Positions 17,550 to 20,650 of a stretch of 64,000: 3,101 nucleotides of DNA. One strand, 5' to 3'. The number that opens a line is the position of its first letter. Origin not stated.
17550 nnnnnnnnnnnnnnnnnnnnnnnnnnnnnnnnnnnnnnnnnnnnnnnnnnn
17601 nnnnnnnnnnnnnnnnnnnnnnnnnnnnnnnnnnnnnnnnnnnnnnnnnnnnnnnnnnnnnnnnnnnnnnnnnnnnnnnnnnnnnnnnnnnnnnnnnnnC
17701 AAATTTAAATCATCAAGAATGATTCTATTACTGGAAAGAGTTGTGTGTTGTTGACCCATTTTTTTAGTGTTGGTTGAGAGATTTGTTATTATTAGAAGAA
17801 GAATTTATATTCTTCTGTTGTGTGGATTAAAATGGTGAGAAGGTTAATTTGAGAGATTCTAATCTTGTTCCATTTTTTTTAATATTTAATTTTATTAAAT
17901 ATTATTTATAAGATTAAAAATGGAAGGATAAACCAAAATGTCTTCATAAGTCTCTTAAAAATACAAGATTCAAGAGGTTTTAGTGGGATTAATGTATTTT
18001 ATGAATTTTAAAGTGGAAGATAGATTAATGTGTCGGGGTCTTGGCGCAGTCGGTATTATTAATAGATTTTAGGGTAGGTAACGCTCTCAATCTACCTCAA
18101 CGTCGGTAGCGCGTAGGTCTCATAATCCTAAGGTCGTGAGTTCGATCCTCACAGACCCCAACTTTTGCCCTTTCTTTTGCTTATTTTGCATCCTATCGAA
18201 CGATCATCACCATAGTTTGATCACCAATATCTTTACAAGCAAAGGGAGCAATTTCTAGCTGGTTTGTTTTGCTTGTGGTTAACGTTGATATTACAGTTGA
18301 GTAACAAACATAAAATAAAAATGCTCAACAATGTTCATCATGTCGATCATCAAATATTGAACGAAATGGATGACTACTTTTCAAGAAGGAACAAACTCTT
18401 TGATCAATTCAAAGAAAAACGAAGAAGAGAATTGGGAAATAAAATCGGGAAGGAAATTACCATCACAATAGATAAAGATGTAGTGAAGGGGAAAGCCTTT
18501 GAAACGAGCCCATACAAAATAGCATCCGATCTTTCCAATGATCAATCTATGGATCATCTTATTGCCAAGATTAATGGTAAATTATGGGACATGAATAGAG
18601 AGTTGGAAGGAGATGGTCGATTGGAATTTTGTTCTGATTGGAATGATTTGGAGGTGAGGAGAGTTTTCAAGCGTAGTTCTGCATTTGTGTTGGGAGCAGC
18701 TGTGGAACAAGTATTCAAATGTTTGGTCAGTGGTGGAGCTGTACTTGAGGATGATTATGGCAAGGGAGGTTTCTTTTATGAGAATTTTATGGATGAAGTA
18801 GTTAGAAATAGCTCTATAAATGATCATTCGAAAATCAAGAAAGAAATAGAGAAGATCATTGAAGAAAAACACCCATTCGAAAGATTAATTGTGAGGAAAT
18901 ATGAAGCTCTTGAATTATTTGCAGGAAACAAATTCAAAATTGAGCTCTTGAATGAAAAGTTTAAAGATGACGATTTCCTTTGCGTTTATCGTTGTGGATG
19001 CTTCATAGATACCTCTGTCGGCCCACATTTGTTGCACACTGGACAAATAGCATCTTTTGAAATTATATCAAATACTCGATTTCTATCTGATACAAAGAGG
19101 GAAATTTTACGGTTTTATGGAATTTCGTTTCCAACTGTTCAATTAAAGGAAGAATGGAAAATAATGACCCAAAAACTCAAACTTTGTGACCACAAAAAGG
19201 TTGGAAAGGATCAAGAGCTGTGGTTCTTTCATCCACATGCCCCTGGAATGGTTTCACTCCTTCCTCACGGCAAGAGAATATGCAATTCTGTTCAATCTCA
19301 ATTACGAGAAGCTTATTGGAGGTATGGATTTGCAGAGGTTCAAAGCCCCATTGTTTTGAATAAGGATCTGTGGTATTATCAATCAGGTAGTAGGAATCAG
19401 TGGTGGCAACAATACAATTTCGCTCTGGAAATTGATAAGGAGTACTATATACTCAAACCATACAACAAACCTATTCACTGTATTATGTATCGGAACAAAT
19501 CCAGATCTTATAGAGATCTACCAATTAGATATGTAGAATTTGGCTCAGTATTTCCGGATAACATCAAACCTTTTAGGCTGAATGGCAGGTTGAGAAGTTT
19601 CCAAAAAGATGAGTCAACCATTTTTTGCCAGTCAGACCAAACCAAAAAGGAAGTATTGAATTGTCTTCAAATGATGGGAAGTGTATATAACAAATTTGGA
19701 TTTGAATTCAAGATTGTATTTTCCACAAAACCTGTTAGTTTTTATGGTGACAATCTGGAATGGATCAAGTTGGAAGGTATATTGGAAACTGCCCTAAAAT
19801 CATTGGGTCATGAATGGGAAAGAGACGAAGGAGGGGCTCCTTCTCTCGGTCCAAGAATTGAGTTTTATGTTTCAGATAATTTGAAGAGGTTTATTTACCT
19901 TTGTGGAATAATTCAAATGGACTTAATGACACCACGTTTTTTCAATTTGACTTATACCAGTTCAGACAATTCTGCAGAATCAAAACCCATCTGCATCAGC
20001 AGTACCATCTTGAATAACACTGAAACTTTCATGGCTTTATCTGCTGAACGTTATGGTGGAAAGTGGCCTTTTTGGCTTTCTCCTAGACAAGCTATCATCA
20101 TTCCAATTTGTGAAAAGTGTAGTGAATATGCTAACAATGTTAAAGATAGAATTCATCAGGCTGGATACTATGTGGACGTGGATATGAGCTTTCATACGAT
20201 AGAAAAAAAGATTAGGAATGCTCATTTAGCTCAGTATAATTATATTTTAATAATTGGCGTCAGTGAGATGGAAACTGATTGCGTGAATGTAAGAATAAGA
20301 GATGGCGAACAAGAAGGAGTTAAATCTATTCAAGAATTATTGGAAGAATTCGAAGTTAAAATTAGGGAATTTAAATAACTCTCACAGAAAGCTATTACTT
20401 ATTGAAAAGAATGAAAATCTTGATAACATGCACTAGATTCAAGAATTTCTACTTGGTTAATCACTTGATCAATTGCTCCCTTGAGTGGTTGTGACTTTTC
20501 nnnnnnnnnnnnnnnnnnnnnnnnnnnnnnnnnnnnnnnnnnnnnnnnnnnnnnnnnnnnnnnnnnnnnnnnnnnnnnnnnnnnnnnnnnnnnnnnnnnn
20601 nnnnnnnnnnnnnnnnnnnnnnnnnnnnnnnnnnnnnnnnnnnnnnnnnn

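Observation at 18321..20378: Full-length threonyl-tRNA-synthetase paralog with every catalytic ligand substituted (candidate pseudo-synthetase)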

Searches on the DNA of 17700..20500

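Call 63: search_rna_families(source=window, start=17700, end=20500, threshold=evalue, max_evalue=0.1)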
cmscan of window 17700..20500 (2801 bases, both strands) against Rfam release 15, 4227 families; matches with E-value up to 0.1: 1.
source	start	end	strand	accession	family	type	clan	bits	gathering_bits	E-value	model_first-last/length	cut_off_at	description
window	18107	18152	+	RF00005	tRNA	Gene; tRNA;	CL00001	24.9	29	0.036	8-63/71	no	tRNA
